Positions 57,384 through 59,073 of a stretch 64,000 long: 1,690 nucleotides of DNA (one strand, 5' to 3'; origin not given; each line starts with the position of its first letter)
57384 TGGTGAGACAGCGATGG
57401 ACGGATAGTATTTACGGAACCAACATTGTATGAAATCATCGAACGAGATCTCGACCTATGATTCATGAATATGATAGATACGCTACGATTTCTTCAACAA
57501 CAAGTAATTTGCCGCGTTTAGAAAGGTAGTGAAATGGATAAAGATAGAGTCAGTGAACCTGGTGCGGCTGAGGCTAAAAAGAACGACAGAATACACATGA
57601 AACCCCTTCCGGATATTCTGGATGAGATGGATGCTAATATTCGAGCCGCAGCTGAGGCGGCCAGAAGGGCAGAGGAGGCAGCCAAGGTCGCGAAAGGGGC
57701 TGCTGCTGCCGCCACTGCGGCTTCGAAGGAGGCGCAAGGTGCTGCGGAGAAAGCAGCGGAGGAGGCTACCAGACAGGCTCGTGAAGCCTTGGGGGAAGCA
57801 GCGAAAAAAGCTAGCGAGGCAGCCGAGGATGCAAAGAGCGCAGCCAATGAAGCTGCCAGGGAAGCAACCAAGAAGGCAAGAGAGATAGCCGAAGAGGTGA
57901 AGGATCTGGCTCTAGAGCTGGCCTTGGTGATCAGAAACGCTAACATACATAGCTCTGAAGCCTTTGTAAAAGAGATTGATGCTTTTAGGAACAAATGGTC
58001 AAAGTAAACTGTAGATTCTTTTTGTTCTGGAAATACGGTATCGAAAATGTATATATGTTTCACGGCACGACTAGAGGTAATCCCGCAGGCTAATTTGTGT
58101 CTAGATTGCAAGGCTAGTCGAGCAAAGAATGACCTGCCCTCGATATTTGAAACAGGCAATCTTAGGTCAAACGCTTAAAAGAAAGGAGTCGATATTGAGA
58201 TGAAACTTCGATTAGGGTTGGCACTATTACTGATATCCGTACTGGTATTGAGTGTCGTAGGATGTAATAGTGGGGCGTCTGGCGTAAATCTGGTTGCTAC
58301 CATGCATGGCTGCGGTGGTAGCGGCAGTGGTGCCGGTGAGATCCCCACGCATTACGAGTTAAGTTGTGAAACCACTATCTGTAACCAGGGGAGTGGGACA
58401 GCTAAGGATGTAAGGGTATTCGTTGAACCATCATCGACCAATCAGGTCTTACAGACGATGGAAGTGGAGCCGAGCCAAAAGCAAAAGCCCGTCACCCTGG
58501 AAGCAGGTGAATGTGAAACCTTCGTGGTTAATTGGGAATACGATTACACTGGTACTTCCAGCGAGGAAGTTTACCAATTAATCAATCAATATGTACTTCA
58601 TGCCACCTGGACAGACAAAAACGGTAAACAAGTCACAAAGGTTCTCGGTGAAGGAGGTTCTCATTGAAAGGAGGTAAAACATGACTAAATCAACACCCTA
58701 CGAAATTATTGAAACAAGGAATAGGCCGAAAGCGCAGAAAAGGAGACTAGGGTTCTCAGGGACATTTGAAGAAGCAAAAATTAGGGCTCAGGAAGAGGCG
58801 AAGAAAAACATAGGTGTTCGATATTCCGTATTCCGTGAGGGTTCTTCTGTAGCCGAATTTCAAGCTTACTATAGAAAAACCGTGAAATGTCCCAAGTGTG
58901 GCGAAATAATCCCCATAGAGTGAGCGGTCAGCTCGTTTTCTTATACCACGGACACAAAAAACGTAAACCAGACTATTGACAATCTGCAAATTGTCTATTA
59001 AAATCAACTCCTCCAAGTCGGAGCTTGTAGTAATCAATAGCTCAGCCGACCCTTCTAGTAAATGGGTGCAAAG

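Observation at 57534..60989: Paralogous Ala/Glu/Arg/Lys-rich long-helix proteins with a shared N-terminal motif, one of them tail-anchored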

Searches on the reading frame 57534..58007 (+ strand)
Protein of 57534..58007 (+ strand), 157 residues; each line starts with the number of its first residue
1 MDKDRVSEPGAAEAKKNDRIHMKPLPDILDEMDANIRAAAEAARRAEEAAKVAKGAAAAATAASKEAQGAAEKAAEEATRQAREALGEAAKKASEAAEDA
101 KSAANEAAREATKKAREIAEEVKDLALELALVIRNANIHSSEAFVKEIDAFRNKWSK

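Call 3: search_protein_families(library=pfam, proteins=[window:57534-58007:+], max_evalue=0.1)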
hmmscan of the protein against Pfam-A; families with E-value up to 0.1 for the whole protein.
window:57534-58007:+ (157 aa): 4 families
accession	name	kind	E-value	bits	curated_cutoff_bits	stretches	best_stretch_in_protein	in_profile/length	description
PF09769.14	ApoO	-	0.029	14.7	31.4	1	70-125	11-66/131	Apolipoprotein O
PF24414.1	DUF7547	-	0.053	13.9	27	1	26-124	47-139/209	Family of unknown function (DUF7547)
PF12128.14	DUF3584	-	0.091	10.7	31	1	29-130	424-523/1191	Protein of unknown function (DUF3584)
PF05388.16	Carbpep_Y_N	-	0.093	13.5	25.8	0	74-140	40-102/127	Carboxypeptidase Y pro-peptide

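Call 4: search_protein_families(library=ncbifam, proteins=[window:57534-58007:+], max_evalue=0.1)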
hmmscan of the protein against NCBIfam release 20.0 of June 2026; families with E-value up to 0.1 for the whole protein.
window:57534-58007:+ (157 aa): 11 families
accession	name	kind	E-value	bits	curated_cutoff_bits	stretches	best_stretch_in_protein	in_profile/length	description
NF009987.0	PRK13453.1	equivalog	0.0014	18.4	172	1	23-138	41-154/173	F0F1 ATP synthase subunit B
NF009992.0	PRK13461.1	equivalog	0.0053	16.4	127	1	22-139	27-142/159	F0F1 ATP synthase subunit B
NF004412.0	PRK05759.1-3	equivalog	0.0062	16.4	156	1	27-154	54-179/185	F0F1 ATP synthase subunit B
NF007065.0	PRK09510.1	equivalog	0.015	14.3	213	1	31-129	164-266/387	cell envelope integrity protein TolA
NF004411.0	PRK05759.1-2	equivalog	0.021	14.9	131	1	24-140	28-142/156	F0F1 ATP synthase subunit B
NF005607.0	PRK07353.1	equivalog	0.021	14.6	131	1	20-124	40-145/155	F0F1 ATP synthase subunit B'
NF050102.1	DivIVA_Wag31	equivalog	0.024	14.6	260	1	21-123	103-199/256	DivIVA-like cell division protein Wag31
TIGR01144.1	ATP_synt_b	equivalog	0.029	14.2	65.5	1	22-140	17-133/147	F0F1 ATP synthase subunit B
NF010381.0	PRK13808.1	equivalog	0.045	13.1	426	1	40-115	214-291/335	adenylate kinase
TIGR02231.1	TIGR02231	subfamily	0.05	12.3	112.6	1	24-145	68-183/524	mucoidy inhibitor MuiA family protein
NF047840.1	lipo_Ag473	exception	0.067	13.9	100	1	34-124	34-133/136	Ag473 family lipoprotein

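Call 8: find_homologous_proteins(query=window:57534-58007:+, max_evalue=0.001)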
Query window:57534-58007:+ (157 aa): 20 proteins with E <= 0.001 among 8000 candidates.
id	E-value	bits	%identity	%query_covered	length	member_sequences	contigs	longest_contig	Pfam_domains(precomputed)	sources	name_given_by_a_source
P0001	2.4e-14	72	65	47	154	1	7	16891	PF15919.12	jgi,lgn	jgi:predicted RNase H-like HicB family nuclease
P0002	4.0e-14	71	64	18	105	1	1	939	-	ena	-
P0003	2.5e-12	65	66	43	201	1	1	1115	PF05036.19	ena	-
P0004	2.6e-12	65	47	23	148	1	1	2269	-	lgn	-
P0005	7.1e-12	64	57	57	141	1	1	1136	-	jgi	jgi:membrane protein involved in colicin uptake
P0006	7.7e-12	64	88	11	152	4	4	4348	PF15919.12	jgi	jgi:predicted RNase H-like HicB family nuclease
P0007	5.5e-11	61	64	41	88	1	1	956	-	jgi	-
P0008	1.3e-10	60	52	20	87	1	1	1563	-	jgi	-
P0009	1.9e-10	59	68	18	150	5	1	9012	PF15919.12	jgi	jgi:predicted RNase H-like HicB family nuclease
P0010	2.2e-10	59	64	44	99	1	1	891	-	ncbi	-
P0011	4.1e-9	55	85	13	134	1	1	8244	PF15919.12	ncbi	-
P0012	9.9e-9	54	65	17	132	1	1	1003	-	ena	-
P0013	4.5e-8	52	70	29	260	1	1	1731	-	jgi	-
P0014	8.0e-8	51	61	42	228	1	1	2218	-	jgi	jgi:hypothetical protein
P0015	3.1e-6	46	41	69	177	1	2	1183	-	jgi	jgi:chromosome segregation ATPase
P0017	3.7e-5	42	54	15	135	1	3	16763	PF15919.12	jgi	jgi:predicted RNase H-like HicB family nuclease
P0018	4.1e-5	42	67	17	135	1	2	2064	PF15919.12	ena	-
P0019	1.5e-4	40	63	17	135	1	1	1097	PF15919.12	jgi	jgi:predicted RNase H-like HicB family nuclease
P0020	1.5e-4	40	67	17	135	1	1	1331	PF15919.12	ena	-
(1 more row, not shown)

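Call 11: find_encoding_contigs(protein=window:57534-58007:+, flank=3000, max_places=4)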
Protein window:57534-58007:+ (157 aa): no gene with exactly this product is on record in the collection.

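Call 12: find_encoding_contigs(protein=P0001, flank=6000, max_places=4)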
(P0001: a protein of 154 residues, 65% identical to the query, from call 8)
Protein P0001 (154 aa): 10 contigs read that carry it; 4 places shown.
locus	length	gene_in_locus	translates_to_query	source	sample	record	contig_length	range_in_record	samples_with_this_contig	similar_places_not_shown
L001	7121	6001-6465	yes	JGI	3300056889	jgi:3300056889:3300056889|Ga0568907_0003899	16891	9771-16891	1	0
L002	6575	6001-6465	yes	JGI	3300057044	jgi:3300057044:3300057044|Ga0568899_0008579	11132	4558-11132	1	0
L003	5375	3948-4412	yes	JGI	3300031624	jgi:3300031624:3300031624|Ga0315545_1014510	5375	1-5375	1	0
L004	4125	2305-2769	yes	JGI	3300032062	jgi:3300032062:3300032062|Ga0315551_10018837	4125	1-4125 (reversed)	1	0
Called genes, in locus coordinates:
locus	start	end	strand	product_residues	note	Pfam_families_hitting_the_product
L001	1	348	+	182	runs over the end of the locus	PF01842:ACT, PF22629:ACT_AHAS_ss, PF13710:ACT_5, PF10369:ALS_ss_C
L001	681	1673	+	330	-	PF00670:AdoHcyase_NAD (weak), PF02826:2-Hacid_dh_C, PF07991:KARI_N, PF01450:KARI_C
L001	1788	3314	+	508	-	PF00682:HMGL-like, PF22617:HCS_D2, PF08502:LeuA_dimer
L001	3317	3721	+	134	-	PF02308:MgtC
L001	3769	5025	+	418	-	PF00330:Aconitase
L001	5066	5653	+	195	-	PF05401:NodS (weak), PF13489:Methyltransf_23, PF01209:Ubie_methyltran, PF02353:CMAS, PF13847:Methyltransf_31, PF08241:Methyltransf_11, PF08242:Methyltransf_12, PF13649:Methyltransf_25, +2 more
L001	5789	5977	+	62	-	PF07927:HicA_toxin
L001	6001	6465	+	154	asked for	PF15919:HicB_lk_antitox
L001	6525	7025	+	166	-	PF00694:Aconitase_C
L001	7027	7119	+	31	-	?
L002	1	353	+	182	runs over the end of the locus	PF01842:ACT, PF22629:ACT_AHAS_ss, PF13710:ACT_5, PF10369:ALS_ss_C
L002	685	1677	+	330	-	PF00670:AdoHcyase_NAD (weak), PF02826:2-Hacid_dh_C, PF07991:KARI_N, PF01450:KARI_C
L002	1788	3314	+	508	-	PF00682:HMGL-like, PF22617:HCS_D2, PF08502:LeuA_dimer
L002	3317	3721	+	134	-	PF02308:MgtC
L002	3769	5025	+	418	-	PF00330:Aconitase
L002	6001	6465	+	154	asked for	PF15919:HicB_lk_antitox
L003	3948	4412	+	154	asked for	PF15919:HicB_lk_antitox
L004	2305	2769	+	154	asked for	PF15919:HicB_lk_antitox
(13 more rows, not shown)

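Call 13: find_encoding_contigs(protein=P0017, flank=6000, max_places=3)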
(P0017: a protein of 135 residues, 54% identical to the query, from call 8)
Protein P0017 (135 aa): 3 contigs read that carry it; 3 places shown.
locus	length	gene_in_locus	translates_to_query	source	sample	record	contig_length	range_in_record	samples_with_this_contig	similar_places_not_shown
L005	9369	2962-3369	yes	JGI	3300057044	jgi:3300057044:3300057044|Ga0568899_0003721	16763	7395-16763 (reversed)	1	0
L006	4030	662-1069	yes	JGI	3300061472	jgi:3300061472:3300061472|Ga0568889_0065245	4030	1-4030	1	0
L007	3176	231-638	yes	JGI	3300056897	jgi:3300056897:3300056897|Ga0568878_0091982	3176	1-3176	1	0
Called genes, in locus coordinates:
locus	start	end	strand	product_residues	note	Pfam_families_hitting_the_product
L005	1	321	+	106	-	?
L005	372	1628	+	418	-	PF00330:Aconitase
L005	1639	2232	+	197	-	PF01209:Ubie_methyltran, PF05401:NodS, PF02353:CMAS, PF13489:Methyltransf_23, PF13847:Methyltransf_31, PF08241:Methyltransf_11, PF08242:Methyltransf_12, PF13649:Methyltransf_25, +1 more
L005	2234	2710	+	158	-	-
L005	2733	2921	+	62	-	PF07927:HicA_toxin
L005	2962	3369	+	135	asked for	PF15919:HicB_lk_antitox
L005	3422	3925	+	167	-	PF00694:Aconitase_C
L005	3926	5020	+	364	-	PF00180:Iso_dh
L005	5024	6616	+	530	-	PF00682:HMGL-like, PF22617:HCS_D2, PF08502:LeuA_dimer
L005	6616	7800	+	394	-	PF20316:DUF6612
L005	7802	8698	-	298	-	PF00291:PALP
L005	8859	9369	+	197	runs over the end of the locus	PF20362:DUF6657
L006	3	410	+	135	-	?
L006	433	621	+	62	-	PF07927:HicA_toxin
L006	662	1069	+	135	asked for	PF15919:HicB_lk_antitox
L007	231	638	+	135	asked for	PF15919:HicB_lk_antitox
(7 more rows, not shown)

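Call 29: predict_structure(protein=window:57534-58007:+)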
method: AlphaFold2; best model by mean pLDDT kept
length: 157 residues; sequences in the alignment: 1
mean_pLDDT: 82.7   pTM: 0.44
mean pLDDT of the five models: 82.7, 82.3, 82.2, 69.8, 68.0
residues with pLDDT >= 90: 66; 70-90: 63; 50-70: 22; < 50: 6
segments of 3 or more residues with pLDDT < 50: 10-13
pLDDT, mean of each block of 10 residues (from residue 1): 53 51 73 85 88 91 94 93 94 95 95 93 88 73 80 76
secondary structure, 60 per line:
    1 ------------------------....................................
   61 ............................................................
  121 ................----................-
elements in order: H25-136 H141-156

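Call 37: search_protein_families(library=pfam, proteins=[P0014, P0013], max_evalue=0.01)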
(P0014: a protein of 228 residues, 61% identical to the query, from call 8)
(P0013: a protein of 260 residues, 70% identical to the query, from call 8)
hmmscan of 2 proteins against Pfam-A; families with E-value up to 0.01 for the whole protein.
P0014 (228 aa): 0 families

P0013 (260 aa): 1 family
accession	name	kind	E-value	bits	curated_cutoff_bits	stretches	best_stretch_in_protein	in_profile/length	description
PF14523.12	Syntaxin_2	-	0.002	18.6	26.5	1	154-227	52-118/134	Syntaxin-like protein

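Call 67: search_protein_families(library=padloc, proteins=[window:57534-58007:+, P0001, P0014], max_evalue=0.01)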
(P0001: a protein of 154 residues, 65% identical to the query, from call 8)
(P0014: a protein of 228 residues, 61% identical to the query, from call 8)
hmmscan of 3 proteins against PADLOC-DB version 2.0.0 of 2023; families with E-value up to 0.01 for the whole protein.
window:57534-58007:+ (157 aa): 2 families
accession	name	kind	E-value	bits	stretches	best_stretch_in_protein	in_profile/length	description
PDLC00640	ZorA2|ZorA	-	0.00073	16.3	1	47-138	385-475/590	MotA/ExbB/TolQ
PDLC00638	ZorA2|ZorA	-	0.0042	13.9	1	25-155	321-451/545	MotA/ExbB/TolQ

P0001 (154 aa): 1 family
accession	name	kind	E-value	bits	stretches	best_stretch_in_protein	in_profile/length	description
PDLC00553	JetC2|JetC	-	0.0016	14.3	1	25-81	456-512/1361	DUF3584 domain; MukB-like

P0014 (228 aa): 9 families
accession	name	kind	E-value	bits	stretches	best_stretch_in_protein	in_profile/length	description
PDLC01866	CARF3--CARF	-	0.0001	20.3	1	149-225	116-186/207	-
PDLC00600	ZorA1|ZorA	-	0.00013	18.7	1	63-160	390-490/677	MotA/ExbB/TolQ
PDLC00006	DruC1|DruC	-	0.00069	16.2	1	59-163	165-275/626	Unknown function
PDLC02843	DpdE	-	0.00079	15.4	1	65-143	984-1061/1091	DpdE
PDLC03868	LmuB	-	0.0014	15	1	56-161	291-394/1035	-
PDLC00648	ZorA3|ZorA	-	0.0028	14.4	1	53-152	445-545/692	MotA/ExbB/TolQ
PDLC04547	PDC-M26A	-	0.0045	13.6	1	23-161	121-252/724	-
PDLC00553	JetC2|JetC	-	0.0069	12.3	1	64-160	347-944/1361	DUF3584 domain; MukB-like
PDLC00518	JetC1|JetC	-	0.0072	12.2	1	64-163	360-459/1112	DUF3584 domain; MukB-like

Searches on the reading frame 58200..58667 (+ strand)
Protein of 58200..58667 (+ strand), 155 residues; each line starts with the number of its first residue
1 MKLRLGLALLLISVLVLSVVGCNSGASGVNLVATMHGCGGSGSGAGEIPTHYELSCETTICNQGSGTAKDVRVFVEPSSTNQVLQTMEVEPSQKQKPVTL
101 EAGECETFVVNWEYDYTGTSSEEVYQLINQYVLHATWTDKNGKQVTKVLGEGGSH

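Call 3: search_protein_families(library=pfam, proteins=[window:58200-58667:+], max_evalue=0.1)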
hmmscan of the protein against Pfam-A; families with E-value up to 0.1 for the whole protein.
window:58200-58667:+ (155 aa): 2 families
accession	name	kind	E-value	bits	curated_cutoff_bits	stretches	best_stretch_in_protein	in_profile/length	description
PF07705.17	CARDB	-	0.013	16.1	22.7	1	53-120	20-77/101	CARDB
PF05753.20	TRAP_beta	-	0.014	15.2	22.4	1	53-73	36-56/178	Translocon-associated protein beta (TRAPB)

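Call 4: search_protein_families(library=ncbifam, proteins=[window:58200-58667:+], max_evalue=0.1)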
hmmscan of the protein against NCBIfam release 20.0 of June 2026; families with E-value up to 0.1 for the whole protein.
window:58200-58667:+ (155 aa): 2 families
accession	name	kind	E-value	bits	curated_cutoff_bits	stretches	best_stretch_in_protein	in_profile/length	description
NF005808.0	PRK07668.1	subfamily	0.067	12.6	232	0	118-151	21-54/254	hypothetical protein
NF009452.0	PRK12812.1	equivalog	0.079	12.2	258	1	99-150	170-219/289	flagellar basal body rod modification protein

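Call 67: search_protein_families(library=padloc, proteins=[window:58200-58667:+], max_evalue=0.01)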
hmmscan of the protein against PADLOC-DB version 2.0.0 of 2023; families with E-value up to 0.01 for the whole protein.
window:58200-58667:+ (155 aa): 0 families

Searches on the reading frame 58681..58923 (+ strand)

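Call 3: search_protein_families(library=pfam, proteins=[window:58681-58923:+], max_evalue=0.1)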
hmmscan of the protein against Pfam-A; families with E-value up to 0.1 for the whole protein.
window:58681-58923:+ (80 aa): 5 families
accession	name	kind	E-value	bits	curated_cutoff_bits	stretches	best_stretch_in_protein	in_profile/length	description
PF18414.7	zf_C2H2_10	-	0.051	13.6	25.6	1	70-78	5-13/26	C2H2 type zinc-finger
PF13248.11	Zn_ribbon_3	-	0.053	13.5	27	1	67-76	2-11/26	zinc-ribbon domain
PF17848.7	Zn_ribbon_ACC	-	0.057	14.1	24.5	1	68-77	2-11/26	Acetyl-CoA carboxylase zinc finger domain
PF13717.11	Zn_ribbon_4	-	0.061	13.7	30.3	0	66-77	24-35/36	zinc-ribbon domain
PF12230.13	PRP21_like_P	-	0.061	13.6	28.2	1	7-80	97-165/213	Pre-mRNA splicing factor PRP21 like protein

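Call 4: search_protein_families(library=ncbifam, proteins=[window:58681-58923:+], max_evalue=0.1)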
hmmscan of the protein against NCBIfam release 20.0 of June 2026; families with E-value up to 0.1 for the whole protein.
window:58681-58923:+ (80 aa): 1 family
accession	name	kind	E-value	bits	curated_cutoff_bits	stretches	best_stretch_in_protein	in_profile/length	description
TIGR02098.1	MJ0042_CXXC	domain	0.077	12.7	20.9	0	65-76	23-34/38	MJ0042-type zinc finger domain-containing protein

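Call 67: search_protein_families(library=padloc, proteins=[window:58681-58923:+], max_evalue=0.01)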
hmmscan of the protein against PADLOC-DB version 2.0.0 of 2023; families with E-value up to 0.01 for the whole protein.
window:58681-58923:+ (80 aa): 0 families
